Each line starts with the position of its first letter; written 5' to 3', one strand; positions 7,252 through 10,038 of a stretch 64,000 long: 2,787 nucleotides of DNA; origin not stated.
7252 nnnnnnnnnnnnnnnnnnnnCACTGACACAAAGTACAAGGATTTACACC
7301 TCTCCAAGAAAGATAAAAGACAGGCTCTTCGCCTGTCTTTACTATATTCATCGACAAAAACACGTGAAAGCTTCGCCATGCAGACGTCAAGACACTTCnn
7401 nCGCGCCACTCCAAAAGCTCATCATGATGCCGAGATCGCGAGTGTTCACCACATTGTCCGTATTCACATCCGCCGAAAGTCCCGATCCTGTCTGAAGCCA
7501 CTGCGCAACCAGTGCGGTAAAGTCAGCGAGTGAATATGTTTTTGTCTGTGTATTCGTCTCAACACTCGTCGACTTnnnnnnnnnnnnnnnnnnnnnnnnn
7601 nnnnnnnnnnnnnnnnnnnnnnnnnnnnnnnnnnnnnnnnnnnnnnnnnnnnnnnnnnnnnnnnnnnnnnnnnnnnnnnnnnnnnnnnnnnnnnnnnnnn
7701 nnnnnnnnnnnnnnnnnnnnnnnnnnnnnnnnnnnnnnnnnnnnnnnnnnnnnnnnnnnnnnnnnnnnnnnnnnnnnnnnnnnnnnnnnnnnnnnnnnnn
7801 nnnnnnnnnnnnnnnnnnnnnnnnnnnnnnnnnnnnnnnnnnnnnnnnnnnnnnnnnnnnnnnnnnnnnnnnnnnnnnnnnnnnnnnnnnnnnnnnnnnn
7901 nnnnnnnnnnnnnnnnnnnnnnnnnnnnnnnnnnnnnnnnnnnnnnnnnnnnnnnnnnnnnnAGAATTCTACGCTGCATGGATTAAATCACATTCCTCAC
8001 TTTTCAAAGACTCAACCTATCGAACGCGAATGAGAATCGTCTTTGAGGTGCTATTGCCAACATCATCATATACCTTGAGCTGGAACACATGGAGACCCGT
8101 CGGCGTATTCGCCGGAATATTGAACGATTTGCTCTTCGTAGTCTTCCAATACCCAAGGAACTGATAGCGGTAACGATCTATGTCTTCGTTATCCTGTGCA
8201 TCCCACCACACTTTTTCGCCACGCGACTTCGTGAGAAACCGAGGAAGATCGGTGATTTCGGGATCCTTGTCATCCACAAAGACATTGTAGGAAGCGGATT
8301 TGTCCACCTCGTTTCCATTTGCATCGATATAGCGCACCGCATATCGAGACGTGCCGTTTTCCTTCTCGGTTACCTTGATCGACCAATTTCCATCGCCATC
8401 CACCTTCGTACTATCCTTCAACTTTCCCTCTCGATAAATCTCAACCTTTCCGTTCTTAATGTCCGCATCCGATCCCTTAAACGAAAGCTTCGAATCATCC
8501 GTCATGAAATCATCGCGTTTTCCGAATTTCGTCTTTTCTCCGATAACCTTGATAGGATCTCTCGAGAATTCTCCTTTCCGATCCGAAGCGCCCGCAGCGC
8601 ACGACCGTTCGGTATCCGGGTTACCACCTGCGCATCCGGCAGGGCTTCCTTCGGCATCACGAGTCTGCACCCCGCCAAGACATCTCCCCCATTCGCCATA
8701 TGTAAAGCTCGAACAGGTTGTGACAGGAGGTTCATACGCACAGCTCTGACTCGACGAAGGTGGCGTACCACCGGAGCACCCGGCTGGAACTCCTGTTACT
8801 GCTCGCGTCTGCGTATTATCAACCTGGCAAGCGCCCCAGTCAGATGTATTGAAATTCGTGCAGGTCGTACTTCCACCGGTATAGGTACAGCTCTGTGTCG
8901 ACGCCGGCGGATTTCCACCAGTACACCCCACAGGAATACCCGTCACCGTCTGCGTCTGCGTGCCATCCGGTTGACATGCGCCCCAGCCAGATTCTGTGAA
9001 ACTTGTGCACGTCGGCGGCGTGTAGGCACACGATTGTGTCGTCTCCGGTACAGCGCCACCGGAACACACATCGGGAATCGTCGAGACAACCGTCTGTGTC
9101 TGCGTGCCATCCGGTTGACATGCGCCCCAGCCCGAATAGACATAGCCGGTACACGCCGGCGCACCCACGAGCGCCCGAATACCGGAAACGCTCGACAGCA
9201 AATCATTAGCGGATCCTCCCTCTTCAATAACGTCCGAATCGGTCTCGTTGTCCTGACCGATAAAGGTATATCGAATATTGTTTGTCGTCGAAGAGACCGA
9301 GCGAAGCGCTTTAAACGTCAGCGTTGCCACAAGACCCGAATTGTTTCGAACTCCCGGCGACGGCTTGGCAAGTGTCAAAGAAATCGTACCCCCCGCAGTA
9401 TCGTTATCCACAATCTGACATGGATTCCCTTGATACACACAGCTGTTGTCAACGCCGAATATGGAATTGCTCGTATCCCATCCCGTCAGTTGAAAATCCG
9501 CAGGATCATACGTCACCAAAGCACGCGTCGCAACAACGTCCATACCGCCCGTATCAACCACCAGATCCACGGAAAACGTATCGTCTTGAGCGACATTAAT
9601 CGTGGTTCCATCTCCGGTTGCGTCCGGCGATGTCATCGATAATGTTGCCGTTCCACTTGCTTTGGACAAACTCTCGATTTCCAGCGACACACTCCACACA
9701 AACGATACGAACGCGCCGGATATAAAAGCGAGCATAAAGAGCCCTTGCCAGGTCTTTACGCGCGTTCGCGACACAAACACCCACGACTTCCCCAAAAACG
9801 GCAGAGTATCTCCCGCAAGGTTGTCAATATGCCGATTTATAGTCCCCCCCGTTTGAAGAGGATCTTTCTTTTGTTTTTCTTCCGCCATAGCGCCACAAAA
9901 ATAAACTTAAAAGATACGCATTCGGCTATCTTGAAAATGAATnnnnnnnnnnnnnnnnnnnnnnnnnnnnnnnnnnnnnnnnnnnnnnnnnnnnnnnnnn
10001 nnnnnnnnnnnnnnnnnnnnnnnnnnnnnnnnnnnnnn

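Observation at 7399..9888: Adjacent cohesin-like and dockerin-like genes, a possible minimal cohesin-dockerin surface scaffold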

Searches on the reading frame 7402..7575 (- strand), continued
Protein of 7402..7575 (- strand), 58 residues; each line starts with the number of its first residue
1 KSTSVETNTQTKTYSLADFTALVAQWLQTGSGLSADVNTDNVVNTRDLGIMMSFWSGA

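Call 75: fold_search(model_id=the predicted structure, library=pdb)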
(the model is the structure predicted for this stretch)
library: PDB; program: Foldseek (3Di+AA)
matches with E <= 10: 1; with E <= 0.001: 0
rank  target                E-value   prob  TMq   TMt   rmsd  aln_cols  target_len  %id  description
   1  3v9r_C                6.5e+00  0.04  0.28  0.20   8.8        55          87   20  Crystal structure of Saccharomyces cerevisiae MHF complex (released 2012-02-29)

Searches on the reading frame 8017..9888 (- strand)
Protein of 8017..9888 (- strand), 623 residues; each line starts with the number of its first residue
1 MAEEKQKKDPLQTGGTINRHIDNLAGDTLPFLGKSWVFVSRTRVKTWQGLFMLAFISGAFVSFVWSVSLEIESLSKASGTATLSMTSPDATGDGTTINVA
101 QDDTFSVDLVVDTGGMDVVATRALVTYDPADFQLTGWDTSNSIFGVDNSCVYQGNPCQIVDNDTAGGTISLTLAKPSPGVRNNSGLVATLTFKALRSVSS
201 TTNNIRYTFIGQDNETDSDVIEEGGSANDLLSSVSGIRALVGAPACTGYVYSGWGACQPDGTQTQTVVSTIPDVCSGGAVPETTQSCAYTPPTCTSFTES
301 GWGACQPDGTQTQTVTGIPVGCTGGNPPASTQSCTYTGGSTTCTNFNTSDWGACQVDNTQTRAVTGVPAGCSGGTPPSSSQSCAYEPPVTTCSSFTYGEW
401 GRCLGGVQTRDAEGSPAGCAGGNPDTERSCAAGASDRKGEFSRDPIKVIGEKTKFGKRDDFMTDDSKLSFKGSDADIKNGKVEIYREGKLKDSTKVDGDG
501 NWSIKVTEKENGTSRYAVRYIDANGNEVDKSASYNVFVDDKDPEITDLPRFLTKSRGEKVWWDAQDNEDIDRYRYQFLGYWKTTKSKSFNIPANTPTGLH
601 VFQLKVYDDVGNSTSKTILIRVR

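Call 3: search_protein_families(library=pfam, proteins=[window:8017-9888:-], max_evalue=1)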
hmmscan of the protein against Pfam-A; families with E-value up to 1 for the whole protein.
window:8017-9888:- (623 aa): 8 families
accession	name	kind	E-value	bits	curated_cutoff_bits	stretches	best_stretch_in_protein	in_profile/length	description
PF19077.6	Big_13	-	2.1e-07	31.8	27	1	456-539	16-101/102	Bacterial Ig-like domain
PF00963.24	Cohesin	-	7.9e-06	26.6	24.1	1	98-209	9-116/139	Cohesin domain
PF17936.7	Big_6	-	0.0041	17.8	27.6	1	479-530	24-76/83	Bacterial Ig domain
PF15418.12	DUF4625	-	0.0045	17.7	27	1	582-621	90-129/131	Domain of unknown function (DUF4625)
PF16967.11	TcfC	-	0.035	14.1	29.4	1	478-505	11-37/68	E-set like domain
PF07495.19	Y_Y_Y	-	0.37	11.2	26.6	0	572-619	9-61/65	Y_Y_Y domain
PF19079.5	CFSR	-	0.43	11.3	27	0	258-269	25-36/49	Collagen-flanked surface repeat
PF16640.11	Big_3_5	-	0.74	10.9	35.5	1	473-536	23-85/88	Bacterial Ig-like domain (group 3)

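Call 4: search_protein_families(library=ncbifam, proteins=[window:8017-9888:-], max_evalue=1)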
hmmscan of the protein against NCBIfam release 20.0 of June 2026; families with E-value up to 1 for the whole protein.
window:8017-9888:- (623 aa): 1 family
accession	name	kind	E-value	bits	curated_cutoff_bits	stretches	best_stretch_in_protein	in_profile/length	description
NF033510.3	Ca_tandemer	repeat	0.00015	22.1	50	1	466-527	31-95/96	Ca2+-stabilized repeat-containing adhesin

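Call 9: find_homologous_proteins(query=window:8017-9888:-, max_evalue=0.001)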
Query window:8017-9888:- (623 aa): 209 proteins with E <= 0.001 among 8000 candidates; the best 120 are listed.
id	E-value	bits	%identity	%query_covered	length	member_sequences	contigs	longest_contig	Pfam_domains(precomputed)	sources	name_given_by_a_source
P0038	0.0e+0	1430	100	100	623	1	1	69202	PF00963.25,PF19077.7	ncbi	-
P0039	0.0e+0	1423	99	100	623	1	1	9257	PF00963.25,PF19077.7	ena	-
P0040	0.0e+0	1406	98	100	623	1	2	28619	PF00963.25,PF19077.7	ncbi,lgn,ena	-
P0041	0.0e+0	1280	89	100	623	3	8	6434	PF19077.7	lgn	-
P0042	0.0e+0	1251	78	69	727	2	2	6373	PF00963.25,PF19077.7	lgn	-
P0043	0.0e+0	1225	86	100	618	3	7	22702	PF19077.7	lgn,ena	-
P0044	0.0e+0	1225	83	100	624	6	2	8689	PF00963.25,PF19077.7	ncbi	-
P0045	0.0e+0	1213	85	100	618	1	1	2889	PF19077.7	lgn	-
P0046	0.0e+0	1212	85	100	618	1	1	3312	PF19077.7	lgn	-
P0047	0.0e+0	1192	82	100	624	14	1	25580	PF19077.7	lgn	-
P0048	5.8e-276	935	67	100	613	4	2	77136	PF19077.7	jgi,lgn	jgi:hypothetical protein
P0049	7.1e-253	859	64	100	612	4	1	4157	PF15418.13,PF19077.7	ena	-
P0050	1.7e-238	811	58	100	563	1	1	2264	PF19077.7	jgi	jgi:hypothetical protein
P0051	1.5e-236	805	56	100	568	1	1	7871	PF19077.7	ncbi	-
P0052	9.6e-233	792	59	100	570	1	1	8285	PF15418.13,PF19077.7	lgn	-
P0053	1.1e-232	792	59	100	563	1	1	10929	PF15418.13,PF19077.7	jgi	-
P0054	2.4e-224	765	57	100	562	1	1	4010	PF15418.13,PF19077.7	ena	-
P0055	4.3e-224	764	55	100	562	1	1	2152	PF15418.13,PF19077.7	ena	-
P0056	5.2e-222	757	57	100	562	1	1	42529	PF15418.13,PF19077.7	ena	-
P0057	5.5e-221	754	58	100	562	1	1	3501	PF15418.13,PF19077.7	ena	-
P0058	3.5e-192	658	56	89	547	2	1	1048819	PF19077.7,PF17936.8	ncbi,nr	ncbi:MAG: hypothetical protein IPL87_04680 [Candidatus Moraniibacteriota bacterium]|nr:MAG: hypothet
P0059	1.0e-172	594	41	67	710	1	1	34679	-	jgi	-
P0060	3.7e-157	543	36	96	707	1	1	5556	PF00963.25,PF19077.7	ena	-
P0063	5.1e-144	499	45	66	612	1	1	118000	PF00963.25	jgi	jgi:hypothetical protein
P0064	1.0e-140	488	41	97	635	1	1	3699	PF19077.7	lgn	-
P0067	1.2e-132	462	45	69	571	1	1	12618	PF00963.25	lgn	-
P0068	1.4e-127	445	42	68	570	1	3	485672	PF00963.25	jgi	jgi:hypothetical protein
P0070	1.8e-121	425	37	67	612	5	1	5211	PF00963.25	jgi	jgi:hypothetical protein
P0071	4.6e-115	404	38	67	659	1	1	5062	PF00963.25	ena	-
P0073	1.5e-107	379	46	45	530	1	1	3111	PF00963.25,PF19077.7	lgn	-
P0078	2.6e-99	352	44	61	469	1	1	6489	PF00963.25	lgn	-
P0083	3.9e-79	285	34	100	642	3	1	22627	PF16656.12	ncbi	-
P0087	1.1e-72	264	59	29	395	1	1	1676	PF01091.24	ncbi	-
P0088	1.2e-70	257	51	30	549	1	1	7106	PF01091.24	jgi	jgi:hypothetical protein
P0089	2.4e-69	253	41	52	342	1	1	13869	PF00963.25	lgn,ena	-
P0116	1.6e-52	197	54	30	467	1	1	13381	PF01091.24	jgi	-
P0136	1.3e-41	161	49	30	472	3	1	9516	PF01091.24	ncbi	-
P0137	3.7e-41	160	41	42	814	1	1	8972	PF00963.25,PF00041.28,PF16656.12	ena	-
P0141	2.5e-40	157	49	30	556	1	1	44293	PF01091.24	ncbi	-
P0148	6.5e-38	149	52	29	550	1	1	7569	PF01091.24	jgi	jgi:hypothetical protein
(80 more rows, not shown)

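Call 15: search_solved_structures(query=window:8017-9888:-, max_evalue=1, show_alignments=2)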
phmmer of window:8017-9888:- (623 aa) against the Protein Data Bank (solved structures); distinct sequences matched with E-value up to 1: 0.

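Call 67: find_encoding_contigs(protein=P0068, flank=10000, max_places=1)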
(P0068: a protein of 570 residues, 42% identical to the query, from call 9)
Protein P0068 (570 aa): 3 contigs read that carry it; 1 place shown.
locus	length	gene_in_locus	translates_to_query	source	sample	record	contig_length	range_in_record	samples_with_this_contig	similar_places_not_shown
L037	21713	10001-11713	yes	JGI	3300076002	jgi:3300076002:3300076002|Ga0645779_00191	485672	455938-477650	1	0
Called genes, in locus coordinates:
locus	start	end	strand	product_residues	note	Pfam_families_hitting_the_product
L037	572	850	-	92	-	-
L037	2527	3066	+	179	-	PF00961:LAGLIDADG_1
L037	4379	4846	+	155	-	PF00961:LAGLIDADG_1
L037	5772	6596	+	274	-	-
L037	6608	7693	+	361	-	PF01098:FTSW_RODA_SPOVE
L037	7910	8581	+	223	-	PF01386:Ribosomal_L25p, PF14693:Ribosomal_TL5_C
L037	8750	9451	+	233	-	PF00963:Cohesin (weak)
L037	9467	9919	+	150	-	PF00571:CBS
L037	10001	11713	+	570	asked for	PF00963:Cohesin (weak)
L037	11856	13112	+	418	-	PF13406:SLT_2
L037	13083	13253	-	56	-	-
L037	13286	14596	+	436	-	PF00275:EPSP_synthase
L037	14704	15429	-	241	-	PF06966:DUF1295, PF02544:Steroid_dh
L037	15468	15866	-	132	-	PF09945:DUF2177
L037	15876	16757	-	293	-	PF03073:TspO_MBR (weak)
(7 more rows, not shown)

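Call 68: find_encoding_contigs(protein=P0063, flank=10000, max_places=1)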
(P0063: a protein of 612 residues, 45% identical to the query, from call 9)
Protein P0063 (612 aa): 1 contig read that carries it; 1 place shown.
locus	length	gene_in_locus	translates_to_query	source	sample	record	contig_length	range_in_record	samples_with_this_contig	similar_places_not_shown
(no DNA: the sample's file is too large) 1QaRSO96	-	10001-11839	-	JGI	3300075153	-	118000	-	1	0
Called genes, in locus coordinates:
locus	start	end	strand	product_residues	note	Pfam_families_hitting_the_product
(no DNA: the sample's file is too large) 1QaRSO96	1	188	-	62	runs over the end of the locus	-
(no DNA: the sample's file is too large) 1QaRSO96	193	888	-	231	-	PF00702:Hydrolase (weak), PF08282:Hydrolase_3 (faint), PF12710:HAD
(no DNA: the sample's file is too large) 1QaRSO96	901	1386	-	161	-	PF00588:SpoU_methylase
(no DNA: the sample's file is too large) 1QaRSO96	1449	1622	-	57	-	-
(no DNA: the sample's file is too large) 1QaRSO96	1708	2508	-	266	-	PF12385:Peptidase_C70 (faint), PF13529:Peptidase_C39_2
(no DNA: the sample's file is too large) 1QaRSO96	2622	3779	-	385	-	PF13205:Big_5 (weak), PF03734:YkuD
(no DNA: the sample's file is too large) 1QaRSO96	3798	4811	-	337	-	PF00150:Cellulase (faint), PF02449:Glyco_hydro_42 (faint)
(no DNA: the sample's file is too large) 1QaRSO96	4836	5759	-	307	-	PF00892:EamA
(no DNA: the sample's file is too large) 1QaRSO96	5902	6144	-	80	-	-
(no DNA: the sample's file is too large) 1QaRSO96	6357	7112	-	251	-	-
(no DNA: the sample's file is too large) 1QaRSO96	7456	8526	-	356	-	-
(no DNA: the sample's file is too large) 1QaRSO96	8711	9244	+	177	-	PF00404:Dockerin_1 (weak)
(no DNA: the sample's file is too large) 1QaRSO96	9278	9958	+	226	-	PF00963:Cohesin (weak)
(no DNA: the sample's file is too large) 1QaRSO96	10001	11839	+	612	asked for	PF00963:Cohesin (weak)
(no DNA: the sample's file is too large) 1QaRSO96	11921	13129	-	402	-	-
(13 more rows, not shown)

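Call 69: find_encoding_contigs(protein=P0083, flank=10000, max_places=1)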
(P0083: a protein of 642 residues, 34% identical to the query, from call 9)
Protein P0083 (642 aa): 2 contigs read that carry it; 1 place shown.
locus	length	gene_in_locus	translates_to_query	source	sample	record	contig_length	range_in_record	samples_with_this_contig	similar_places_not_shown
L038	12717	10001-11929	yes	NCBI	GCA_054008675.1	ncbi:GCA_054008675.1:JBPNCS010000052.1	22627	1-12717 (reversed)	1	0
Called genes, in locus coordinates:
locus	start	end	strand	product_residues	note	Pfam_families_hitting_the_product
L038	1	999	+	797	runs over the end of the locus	PF00690:Cation_ATPase_N, PF00122:E1-E2_ATPase, PF00702:Hydrolase, PF13246:Cation_ATPase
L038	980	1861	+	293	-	PF02401:LYTB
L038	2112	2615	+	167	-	-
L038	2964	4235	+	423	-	PF00344:SecY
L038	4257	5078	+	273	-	PF00557:Peptidase_M24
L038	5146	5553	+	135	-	PF03652:RuvX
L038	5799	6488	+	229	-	PF00005:ABC_tran, PF00931:NB-ARC (faint), PF13304:AAA_21 (faint)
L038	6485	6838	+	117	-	-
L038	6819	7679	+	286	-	PF18075:FtsX_ECD, PF02687:FtsX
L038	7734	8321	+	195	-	-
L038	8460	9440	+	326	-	-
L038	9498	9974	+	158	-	PF00571:CBS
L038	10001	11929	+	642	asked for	PF16656:Pur_ac_phosph_N (weak)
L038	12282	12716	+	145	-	?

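Call 70: find_encoding_contigs(protein=P0059, flank=10000, max_places=1)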
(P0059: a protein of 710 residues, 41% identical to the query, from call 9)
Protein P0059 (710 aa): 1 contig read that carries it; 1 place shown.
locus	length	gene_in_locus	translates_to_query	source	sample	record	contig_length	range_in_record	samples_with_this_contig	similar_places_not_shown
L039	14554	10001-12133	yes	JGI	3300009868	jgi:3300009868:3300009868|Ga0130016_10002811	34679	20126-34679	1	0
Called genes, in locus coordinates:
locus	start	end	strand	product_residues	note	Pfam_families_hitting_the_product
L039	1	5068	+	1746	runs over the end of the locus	PF27237:AF_1625_C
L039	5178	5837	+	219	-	-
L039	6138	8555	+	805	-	PF07719:TPR_2 (faint), PF13414:TPR_11 (faint), PF00515:TPR_1 (faint), PF23914:TPR_CcmH_CycH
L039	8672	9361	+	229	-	PF05552:MS_channel_1st_1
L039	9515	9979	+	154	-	PF00571:CBS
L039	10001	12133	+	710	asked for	-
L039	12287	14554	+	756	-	?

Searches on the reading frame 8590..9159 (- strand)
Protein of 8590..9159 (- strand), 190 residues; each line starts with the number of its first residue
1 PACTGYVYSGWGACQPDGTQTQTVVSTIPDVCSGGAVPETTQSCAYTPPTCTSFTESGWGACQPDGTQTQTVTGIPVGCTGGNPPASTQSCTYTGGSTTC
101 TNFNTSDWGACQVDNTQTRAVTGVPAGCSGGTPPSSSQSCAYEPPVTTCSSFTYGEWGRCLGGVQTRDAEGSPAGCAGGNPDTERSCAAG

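Call 78: search_protein_families(library=pfam, proteins=[window:8590-9159:-], max_evalue=10)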
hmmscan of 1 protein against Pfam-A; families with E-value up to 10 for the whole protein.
seq(190 aa): 1 family
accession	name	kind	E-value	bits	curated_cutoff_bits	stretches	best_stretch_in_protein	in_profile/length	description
PF19079.5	CFSR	-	0.085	13.5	27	1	15-26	25-36/49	Collagen-flanked surface repeat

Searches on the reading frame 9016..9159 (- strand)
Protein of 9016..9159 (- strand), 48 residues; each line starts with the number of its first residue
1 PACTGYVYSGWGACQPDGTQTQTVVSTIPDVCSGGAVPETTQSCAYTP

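Call 77: search_solved_structures(query=A10, max_evalue=10, show_alignments=2)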
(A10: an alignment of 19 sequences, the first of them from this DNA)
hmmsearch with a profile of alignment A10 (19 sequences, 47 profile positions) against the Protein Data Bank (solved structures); distinct sequences matched with E-value up to 10: 0.
